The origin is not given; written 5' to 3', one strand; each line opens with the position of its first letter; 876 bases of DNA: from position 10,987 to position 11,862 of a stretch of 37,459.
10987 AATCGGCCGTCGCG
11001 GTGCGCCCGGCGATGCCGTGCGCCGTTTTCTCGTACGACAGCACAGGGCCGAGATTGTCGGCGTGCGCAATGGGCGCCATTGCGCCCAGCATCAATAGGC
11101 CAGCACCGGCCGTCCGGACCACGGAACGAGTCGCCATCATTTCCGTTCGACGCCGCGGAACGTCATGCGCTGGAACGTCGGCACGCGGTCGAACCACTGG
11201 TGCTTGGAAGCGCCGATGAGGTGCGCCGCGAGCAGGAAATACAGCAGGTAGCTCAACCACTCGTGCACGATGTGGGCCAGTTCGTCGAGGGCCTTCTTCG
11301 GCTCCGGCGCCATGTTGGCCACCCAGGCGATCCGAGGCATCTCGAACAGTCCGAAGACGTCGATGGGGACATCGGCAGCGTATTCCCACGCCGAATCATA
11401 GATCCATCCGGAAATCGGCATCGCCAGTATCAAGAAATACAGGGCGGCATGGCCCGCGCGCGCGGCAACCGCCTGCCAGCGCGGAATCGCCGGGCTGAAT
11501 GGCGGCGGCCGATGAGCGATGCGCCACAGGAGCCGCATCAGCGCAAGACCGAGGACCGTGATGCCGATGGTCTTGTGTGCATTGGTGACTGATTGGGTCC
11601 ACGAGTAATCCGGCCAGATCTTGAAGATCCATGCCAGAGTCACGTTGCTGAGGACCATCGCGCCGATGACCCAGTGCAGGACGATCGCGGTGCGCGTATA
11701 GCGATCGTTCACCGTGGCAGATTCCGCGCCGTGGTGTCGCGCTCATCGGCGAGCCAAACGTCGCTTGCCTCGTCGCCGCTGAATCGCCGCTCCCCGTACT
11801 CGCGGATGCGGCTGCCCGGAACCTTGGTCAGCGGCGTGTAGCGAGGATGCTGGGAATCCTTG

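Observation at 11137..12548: PhyH dioxygenase and cytochrome b561 translationally chained between a sugar porter and a GH31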

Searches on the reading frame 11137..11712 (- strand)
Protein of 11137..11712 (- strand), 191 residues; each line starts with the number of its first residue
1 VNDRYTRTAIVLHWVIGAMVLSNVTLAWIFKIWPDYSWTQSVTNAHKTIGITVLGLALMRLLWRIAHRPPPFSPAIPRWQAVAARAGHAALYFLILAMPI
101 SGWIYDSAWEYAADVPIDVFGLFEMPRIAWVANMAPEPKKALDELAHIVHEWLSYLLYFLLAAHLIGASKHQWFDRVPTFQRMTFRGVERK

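Call 5: search_protein_families(library=pfam, proteins=[window:11137-11712:-], max_evalue=0.001)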
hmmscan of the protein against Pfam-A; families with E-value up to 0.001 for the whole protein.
window:11137-11712:- (191 aa): 1 family
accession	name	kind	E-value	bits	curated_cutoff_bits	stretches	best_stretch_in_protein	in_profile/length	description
PF01292.26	Ni_hydr_CYTB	-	9.8e-28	97.6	30.1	1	4-184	1-177/179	Prokaryotic cytochrome b561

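Call 6: search_protein_families(library=ncbifam, proteins=[window:11137-11712:-], max_evalue=0.001)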
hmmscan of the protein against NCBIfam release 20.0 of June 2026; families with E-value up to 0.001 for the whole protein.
window:11137-11712:- (191 aa): 1 family
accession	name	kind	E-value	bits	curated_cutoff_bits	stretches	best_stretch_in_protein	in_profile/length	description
NF008566.0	PRK11513.1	equivalog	1.2e-13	51.3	170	1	1-185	1-172/176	cytochrome b561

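Call 20: search_solved_structures(query=window:11137-11712:-, max_evalue=0.01, show_alignments=2)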
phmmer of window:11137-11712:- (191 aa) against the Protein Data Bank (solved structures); distinct sequences matched with E-value up to 0.01: 1.
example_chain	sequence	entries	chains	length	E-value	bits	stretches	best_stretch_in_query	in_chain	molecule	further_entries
5oc0_A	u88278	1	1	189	1e-12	51.8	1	1-184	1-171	Cytochrome b561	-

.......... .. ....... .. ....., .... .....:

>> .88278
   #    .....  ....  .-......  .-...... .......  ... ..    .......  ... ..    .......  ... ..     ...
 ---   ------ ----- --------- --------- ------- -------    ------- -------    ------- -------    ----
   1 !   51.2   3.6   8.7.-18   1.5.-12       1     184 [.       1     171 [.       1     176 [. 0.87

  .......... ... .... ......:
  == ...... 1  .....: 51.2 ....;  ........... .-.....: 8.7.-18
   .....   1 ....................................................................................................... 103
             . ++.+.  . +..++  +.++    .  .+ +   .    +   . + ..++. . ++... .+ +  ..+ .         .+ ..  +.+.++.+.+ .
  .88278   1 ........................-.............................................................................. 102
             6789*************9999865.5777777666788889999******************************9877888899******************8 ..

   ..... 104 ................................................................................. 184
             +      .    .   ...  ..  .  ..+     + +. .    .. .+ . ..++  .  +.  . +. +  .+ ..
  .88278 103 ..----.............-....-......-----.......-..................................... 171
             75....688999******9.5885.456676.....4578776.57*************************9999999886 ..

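Call 25: find_homologous_proteins(query=window:11137-11712:-, max_evalue=0.00001)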
Query window:11137-11712:- (191 aa): 312 proteins with E <= 0.00001 among 1021 candidates; the best 120 are listed.
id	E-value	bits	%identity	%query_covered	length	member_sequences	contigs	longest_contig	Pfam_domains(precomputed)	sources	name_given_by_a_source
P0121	2.6e-124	431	99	100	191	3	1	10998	PF01292.27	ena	-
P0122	5.0e-117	407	93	100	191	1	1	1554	PF01292.27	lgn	-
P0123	8.5e-115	400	90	100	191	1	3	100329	PF01292.27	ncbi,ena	-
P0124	2.8e-111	388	87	99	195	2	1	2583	PF01292.27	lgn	-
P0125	2.4e-110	385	86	99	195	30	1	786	PF01292.27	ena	-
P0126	2.5e-109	382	85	99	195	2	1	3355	PF01292.27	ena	-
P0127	8.4e-108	377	85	99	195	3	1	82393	PF01292.27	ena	-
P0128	2.7e-107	375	85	99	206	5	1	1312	PF01292.27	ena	-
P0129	5.4e-107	374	84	100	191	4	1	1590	PF01292.27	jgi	-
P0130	1.4e-106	373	83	100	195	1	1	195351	PF01292.27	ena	-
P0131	9.2e-106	370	84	99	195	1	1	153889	PF01292.27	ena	-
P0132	1.6e-104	366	83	100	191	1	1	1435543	PF01292.27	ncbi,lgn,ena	-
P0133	4.6e-104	365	81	99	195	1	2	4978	PF01292.27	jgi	jgi:cytochrome b561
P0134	4.9e-104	365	81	99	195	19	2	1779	PF01292.27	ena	-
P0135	3.8e-101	355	84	97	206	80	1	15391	PF01292.27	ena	-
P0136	1.9e-100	353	82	99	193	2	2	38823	PF01292.27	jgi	jgi:cytochrome b561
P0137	1.4e-99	350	80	100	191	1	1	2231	PF01292.27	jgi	jgi:cytochrome b561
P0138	1.7e-99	350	80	100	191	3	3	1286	PF01292.27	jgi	jgi:cytochrome b561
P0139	2.1e-99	350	81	100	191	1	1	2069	PF01292.27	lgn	-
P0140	2.4e-99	349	81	100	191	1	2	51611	PF01292.27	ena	-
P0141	3.8e-99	349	80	100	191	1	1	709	PF01292.27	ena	-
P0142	4.7e-99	348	80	100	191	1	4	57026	PF01292.27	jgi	-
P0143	5.0e-99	348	81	100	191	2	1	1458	PF01292.27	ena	-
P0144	5.8e-99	348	79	99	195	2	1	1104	PF01292.27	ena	-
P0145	6.1e-99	348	80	100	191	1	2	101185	PF01292.27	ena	-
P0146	7.5e-99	348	80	100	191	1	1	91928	PF01292.27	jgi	jgi:cytochrome b561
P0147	8.4e-99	348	80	100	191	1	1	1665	PF01292.27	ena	-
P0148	9.8e-99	347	80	100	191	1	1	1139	PF01292.27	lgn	-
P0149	1.2e-98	347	80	100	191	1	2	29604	PF01292.27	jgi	-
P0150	1.6e-98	347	80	100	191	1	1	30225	PF01292.27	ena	-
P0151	2.3e-98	346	80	99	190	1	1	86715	PF01292.27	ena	-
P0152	5.7e-98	345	79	100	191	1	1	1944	PF01292.27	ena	-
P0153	1.1e-97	344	78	100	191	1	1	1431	PF01292.27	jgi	-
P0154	1.2e-97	344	80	99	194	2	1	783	PF01292.27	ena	-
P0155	2.6e-96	339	79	100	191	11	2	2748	PF01292.27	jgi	-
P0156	3.3e-96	339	79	99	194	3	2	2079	PF01292.27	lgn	-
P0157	1.2e-95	337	77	99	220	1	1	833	PF01292.27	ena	-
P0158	1.8e-95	337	78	99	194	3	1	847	PF01292.27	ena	-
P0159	5.2e-95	335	80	99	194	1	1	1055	PF01292.27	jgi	jgi:cytochrome b561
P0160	7.9e-95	335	80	99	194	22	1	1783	PF01292.27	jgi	-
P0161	1.3e-94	334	77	100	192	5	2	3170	PF01292.27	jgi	jgi:cytochrome b561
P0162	1.3e-94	334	77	100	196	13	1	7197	PF01292.27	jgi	jgi:cytochrome b561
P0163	4.4e-94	332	75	100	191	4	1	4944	PF01292.27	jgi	jgi:cytochrome b561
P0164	4.7e-94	332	77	100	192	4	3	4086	PF01292.27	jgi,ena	jgi:cytochrome b561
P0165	5.5e-94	332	79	98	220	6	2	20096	PF01292.27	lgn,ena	-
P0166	6.1e-94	332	76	100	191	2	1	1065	PF01292.27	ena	-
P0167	6.7e-94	332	77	99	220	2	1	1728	PF01292.27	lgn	-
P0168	7.6e-94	331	76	100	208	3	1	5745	PF01292.27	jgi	jgi:cytochrome b561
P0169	1.0e-93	331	78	99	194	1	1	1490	PF01292.27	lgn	-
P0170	1.3e-93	331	78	99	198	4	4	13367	PF01292.27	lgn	-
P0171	1.4e-93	331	77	99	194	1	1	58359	PF01292.27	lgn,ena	-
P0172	2.7e-93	330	76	99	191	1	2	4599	PF01292.27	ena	-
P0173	2.8e-93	330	78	99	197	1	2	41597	PF01292.27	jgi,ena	-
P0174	3.8e-93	329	79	99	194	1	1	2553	PF01292.27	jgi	jgi:cytochrome b561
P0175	1.0e-92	328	75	100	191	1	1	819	PF01292.27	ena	-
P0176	1.3e-92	327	78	99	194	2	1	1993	PF01292.27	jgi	-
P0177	1.7e-92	327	74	100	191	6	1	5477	PF01292.27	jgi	-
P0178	3.1e-92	326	76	99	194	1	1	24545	PF01292.27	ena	-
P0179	3.6e-92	326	77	99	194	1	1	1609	PF01292.27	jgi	jgi:cytochrome b561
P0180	4.2e-92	326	79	100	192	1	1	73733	PF01292.27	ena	-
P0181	4.2e-92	326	77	99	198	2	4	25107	PF01292.27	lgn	-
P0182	5.2e-92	325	74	100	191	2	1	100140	PF01292.27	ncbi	-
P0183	5.3e-92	325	77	99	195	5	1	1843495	PF01292.27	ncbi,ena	-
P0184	8.1e-92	325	76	100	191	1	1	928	PF01292.27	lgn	-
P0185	9.1e-92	325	77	99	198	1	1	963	PF01292.27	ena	-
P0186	1.2e-91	324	74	100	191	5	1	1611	PF01292.27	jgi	-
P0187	1.4e-91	324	76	99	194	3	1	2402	PF01292.27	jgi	jgi:cytochrome b561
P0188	1.6e-91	324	77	98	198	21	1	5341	PF01292.27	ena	-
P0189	1.6e-91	324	77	99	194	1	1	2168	PF01292.27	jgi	jgi:cytochrome b561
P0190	2.0e-91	324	75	99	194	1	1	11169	PF01292.27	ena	-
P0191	2.0e-91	324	76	98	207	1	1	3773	PF01292.27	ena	-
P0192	2.4e-91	323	77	99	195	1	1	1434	PF01292.27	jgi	jgi:cytochrome b561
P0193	2.5e-91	323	76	99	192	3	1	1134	PF01292.27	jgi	-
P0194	2.6e-91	323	77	99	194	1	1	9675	PF01292.27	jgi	jgi:cytochrome b561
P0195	4.0e-91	323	79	98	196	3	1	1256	PF01292.27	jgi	jgi:cytochrome b561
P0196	4.2e-91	323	78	99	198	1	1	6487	PF01292.27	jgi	jgi:cytochrome b561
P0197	5.3e-91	322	77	99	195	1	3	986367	PF01292.27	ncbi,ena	-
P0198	1.6e-90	321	73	99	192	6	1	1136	PF01292.27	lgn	-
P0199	1.6e-90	321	77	97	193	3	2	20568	PF01292.27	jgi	jgi:cytochrome b561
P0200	3.1e-90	320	75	99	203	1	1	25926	PF01292.27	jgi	jgi:cytochrome b561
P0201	3.4e-90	320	76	99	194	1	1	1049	PF01292.27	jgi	jgi:cytochrome b561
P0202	4.3e-90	319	73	99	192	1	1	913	PF01292.27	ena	-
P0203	9.9e-90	318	75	100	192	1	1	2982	PF01292.27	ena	-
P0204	1.3e-89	318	73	100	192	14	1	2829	PF01292.27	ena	-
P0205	1.3e-89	318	76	99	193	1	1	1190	PF01292.27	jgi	jgi:cytochrome b561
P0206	1.5e-89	317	75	99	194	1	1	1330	PF01292.27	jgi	jgi:cytochrome b561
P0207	1.7e-89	317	76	96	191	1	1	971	PF01292.27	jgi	jgi:cytochrome b561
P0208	2.1e-89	317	74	99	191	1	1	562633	PF01292.27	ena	-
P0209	5.0e-89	316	73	99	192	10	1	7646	PF01292.27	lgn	-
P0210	6.1e-89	315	73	100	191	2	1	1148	PF01292.27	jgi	jgi:cytochrome b561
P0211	9.1e-89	315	76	99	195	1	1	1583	PF01292.27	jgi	jgi:cytochrome b561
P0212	2.4e-88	314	72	100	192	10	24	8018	PF01292.27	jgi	jgi:cytochrome b561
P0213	5.4e-88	312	72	99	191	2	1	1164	PF01292.27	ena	-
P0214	5.5e-88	312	73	100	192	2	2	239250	PF01292.27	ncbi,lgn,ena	-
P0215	5.6e-88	312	74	98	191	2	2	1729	PF01292.27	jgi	jgi:cytochrome b561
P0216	6.1e-88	312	73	99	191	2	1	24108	PF01292.27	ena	-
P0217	6.1e-88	312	77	95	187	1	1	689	PF01292.27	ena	-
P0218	6.6e-88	312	73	100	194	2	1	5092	PF01292.27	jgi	-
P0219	6.9e-88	312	73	99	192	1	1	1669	PF01292.27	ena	-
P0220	8.3e-88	312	72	100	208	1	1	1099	PF01292.27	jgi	jgi:cytochrome b561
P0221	9.5e-88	312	73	99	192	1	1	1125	PF01292.27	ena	-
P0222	9.7e-88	312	76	96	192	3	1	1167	PF01292.27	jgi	-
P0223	1.0e-87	311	73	99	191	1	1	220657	PF01292.27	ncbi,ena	-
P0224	1.2e-87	311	72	100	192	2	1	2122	PF01292.27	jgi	-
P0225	1.2e-87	311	74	98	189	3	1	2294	PF01292.27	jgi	jgi:cytochrome b561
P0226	1.7e-87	311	72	100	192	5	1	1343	PF01292.27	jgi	jgi:cytochrome b561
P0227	1.8e-87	311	74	98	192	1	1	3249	PF01292.27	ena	-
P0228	2.2e-87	310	73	99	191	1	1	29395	PF01292.27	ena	-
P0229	2.8e-87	310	72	99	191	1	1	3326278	PF01292.27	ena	-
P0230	3.7e-87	310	72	99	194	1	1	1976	PF01292.27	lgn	-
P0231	3.8e-87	310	74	99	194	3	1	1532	PF01292.27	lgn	-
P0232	5.4e-87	309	72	99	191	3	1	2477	PF01292.27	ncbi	-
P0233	6.8e-87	309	73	99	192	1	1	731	PF01292.27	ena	-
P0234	9.9e-87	308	81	85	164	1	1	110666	PF01292.27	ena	-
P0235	2.8e-86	307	73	98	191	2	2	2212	PF01292.27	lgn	-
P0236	4.5e-86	306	73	100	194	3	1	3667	PF01292.27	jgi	jgi:cytochrome b561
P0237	7.7e-86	305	73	96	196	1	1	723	PF01292.27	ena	-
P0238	9.5e-86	305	73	99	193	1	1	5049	PF01292.27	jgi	jgi:cytochrome b561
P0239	2.9e-85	303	71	99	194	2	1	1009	PF01292.27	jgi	jgi:cytochrome b561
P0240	4.8e-85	303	72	99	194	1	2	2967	PF01292.27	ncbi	ncbi:MAG: cytochrome b [Steroidobacterales bacterium]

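Call 26: find_encoding_contigs(protein=P0132, flank=8000, max_places=1)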
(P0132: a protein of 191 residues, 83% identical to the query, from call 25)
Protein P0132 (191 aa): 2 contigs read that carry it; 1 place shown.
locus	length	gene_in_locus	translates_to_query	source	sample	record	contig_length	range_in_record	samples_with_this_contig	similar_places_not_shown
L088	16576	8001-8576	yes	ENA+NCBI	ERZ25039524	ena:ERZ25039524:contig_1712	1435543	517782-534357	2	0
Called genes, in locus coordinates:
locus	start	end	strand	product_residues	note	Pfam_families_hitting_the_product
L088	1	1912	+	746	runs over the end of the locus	PF00933:Glyco_hydro_3, PF01915:Glyco_hydro_3_C, PF14310:Fn3-like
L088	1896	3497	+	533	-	PF13428:TPR_14 (faint), PF14559:TPR_19 (faint), PF00685:Sulfotransfer_1, PF13469:Sulfotransfer_3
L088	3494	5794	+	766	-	PF10091:Glycoamylase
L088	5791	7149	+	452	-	PF00083:Sugar_tr, PF07690:MFS_1, PF06609:TRI12, PF07690:MFS_1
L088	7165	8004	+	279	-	PF05721:PhyH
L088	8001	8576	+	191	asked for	PF01292:Ni_hydr_CYTB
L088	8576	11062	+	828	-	PF13802:Gal_mutarotas_2, PF01055:Glyco_hydro_31_2nd, PF21365:Glyco_hydro_31_3rd, PF17137:DUF5110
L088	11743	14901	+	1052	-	PF14508:GH97_N, PF10566:Glyco_hydro_97, PF14509:GH97_C, PF00722:Glyco_hydro_16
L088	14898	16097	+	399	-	PF04116:FA_hydroxylase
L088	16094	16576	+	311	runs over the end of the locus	PF11790:Glyco_hydro_cc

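Call 27: find_encoding_contigs(protein=P0183, flank=8000, max_places=1)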
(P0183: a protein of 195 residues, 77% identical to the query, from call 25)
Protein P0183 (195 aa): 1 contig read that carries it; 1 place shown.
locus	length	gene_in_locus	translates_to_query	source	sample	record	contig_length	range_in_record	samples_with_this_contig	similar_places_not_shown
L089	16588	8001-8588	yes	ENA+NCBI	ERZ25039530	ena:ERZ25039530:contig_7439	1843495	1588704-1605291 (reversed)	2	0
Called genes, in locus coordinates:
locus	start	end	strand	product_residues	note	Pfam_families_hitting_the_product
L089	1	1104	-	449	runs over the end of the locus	PF05569:Peptidase_M56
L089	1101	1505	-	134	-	PF03965:Penicillinase_R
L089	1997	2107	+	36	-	-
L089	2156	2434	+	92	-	PF00462:Glutaredoxin (faint)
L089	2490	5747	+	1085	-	PF14508:GH97_N, PF10566:Glyco_hydro_97, PF14509:GH97_C, PF03935:SKN1_KRE6_Sbg1 (faint), PF00722:Glyco_hydro_16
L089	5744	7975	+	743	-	PF10091:Glycoamylase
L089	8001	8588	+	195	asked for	PF01292:Ni_hydr_CYTB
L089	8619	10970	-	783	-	PF00069:Pkinase, PF06293:Kdo (weak), PF07714:PK_Tyr_Ser-Thr, PF03109:ABC1, PF13424:TPR_12 (weak), PF17874:TPR_MalT (weak), PF13374:TPR_10 (weak), PF13424:TPR_12, +4 more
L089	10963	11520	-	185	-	PF07638:Sigma70_ECF, PF08220:HTH_DeoR (faint), PF08281:Sigma70_r4_2, PF04545:Sigma70_r4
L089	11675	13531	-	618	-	PF24681:Kelch_KLHDC2_KLHL20_DRC7 (weak), PF14312:FG-GAP_2 (weak)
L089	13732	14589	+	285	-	-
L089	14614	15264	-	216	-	-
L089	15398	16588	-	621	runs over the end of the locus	PF00270:DEAD, PF00271:Helicase_C, PF16124:RecQ_Zn_bind, PF09382:RQC, PF00570:HRDC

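Call 28: find_encoding_contigs(protein=P0229, flank=8000, max_places=1)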
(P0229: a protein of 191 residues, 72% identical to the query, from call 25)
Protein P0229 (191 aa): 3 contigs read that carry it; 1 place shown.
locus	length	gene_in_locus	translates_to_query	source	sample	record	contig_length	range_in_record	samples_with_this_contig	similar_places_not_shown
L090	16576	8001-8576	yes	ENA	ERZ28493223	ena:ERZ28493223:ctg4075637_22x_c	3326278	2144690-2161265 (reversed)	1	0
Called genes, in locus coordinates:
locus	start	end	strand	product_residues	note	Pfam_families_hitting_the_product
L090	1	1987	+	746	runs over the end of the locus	PF00933:Glyco_hydro_3, PF01915:Glyco_hydro_3_C, PF14310:Fn3-like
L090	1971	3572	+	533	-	PF13428:TPR_14 (faint), PF00685:Sulfotransfer_1, PF13469:Sulfotransfer_3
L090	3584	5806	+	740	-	PF10091:Glycoamylase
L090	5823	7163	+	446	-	PF00083:Sugar_tr, PF07690:MFS_1, PF06609:TRI12, PF07690:MFS_1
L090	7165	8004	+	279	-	PF05721:PhyH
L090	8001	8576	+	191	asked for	PF01292:Ni_hydr_CYTB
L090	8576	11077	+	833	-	PF13802:Gal_mutarotas_2, PF01055:Glyco_hydro_31_2nd, PF21365:Glyco_hydro_31_3rd, PF17137:DUF5110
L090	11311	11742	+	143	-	-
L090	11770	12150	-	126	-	-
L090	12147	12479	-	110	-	-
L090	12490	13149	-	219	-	-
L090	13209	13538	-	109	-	-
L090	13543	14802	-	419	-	PF01244:Peptidase_M19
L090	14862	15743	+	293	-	PF03631:Virul_fac_BrkB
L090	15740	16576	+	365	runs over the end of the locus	PF05359:DUF748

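Call 29: find_encoding_contigs(protein=P0214, flank=8000, max_places=1)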
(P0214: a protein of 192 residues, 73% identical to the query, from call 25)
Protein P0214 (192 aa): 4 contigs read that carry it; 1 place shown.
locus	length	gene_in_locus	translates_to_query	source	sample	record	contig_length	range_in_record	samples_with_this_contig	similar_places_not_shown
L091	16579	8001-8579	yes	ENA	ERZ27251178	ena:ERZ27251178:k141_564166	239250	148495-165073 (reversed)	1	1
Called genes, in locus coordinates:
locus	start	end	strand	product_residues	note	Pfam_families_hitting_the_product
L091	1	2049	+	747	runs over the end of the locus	PF00933:Glyco_hydro_3, PF01915:Glyco_hydro_3_C, PF14310:Fn3-like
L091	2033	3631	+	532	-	PF13428:TPR_14 (faint), PF14559:TPR_19 (faint), PF00685:Sulfotransfer_1, PF13469:Sulfotransfer_3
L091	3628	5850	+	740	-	PF10091:Glycoamylase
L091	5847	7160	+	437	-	PF00083:Sugar_tr, PF07690:MFS_1, PF06609:TRI12, PF07690:MFS_1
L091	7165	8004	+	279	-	PF05721:PhyH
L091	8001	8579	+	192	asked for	PF01292:Ni_hydr_CYTB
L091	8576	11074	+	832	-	PF13802:Gal_mutarotas_2, PF01055:Glyco_hydro_31_2nd, PF21365:Glyco_hydro_31_3rd, PF17137:DUF5110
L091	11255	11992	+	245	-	PF00144:Beta-lactamase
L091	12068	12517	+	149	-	PF11954:DUF3471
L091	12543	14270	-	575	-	PF01134:GIDA, PF07992:Pyr_redox_2 (faint), PF12831:FAD_oxidored, PF13932:SAM_GIDA_C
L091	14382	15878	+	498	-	PF00561:Abhydrolase_1, PF08386:Abhydrolase_4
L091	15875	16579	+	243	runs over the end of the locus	PF00005:ABC_tran, PF13304:AAA_21 (faint)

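Call 42: find_related_loci(query=A2, collection=metagenome_contigs, flank=6000)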
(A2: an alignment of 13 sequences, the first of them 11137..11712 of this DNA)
Query A2 (191 aa) in metagenome_contigs; peptide patterns used: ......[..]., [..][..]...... (x = any residue, [..] = any of these).
184 stretches matched a pattern; 71 encode a relative of the query (tblastn E <= 1e-3); 71 distinct loci.
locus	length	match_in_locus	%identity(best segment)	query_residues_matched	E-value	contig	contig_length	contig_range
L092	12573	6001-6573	86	1-191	7e-114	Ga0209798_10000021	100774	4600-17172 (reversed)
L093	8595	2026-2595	87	2-191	1e-112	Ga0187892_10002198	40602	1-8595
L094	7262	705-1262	84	2-187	1e-103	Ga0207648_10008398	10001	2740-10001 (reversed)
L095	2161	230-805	77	1-191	4e-101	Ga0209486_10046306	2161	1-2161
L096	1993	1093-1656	78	3-191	4e-101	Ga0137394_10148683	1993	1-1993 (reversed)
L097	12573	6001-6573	74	1-191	1e-95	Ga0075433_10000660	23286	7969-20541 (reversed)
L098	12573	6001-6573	80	1-191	8e-96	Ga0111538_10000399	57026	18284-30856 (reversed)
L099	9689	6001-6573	79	1-191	1e-93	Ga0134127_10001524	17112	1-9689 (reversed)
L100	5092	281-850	73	1-191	8e-92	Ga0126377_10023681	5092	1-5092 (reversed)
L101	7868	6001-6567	77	2-191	7e-91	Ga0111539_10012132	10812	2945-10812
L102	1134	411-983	76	1-190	3e-94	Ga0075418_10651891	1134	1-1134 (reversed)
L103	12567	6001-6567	71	3-191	1e-85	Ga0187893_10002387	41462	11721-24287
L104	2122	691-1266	72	1-191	2e-88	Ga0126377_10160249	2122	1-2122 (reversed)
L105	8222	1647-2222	72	1-191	4e-84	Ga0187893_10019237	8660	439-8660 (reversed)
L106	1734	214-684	80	2-158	2e-88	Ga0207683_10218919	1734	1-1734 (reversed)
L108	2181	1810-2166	85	70-188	2e-65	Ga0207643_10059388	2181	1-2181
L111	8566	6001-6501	36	5-187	8e-26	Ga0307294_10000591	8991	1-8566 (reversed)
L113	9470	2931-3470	35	9-187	8e-25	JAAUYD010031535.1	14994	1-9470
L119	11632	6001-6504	31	5-183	3e-23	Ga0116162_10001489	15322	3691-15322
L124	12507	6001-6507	34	5-183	1e-20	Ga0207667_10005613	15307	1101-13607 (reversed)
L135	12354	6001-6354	40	5-126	1e-16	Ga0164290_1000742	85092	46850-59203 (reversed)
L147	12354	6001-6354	40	5-130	3e-14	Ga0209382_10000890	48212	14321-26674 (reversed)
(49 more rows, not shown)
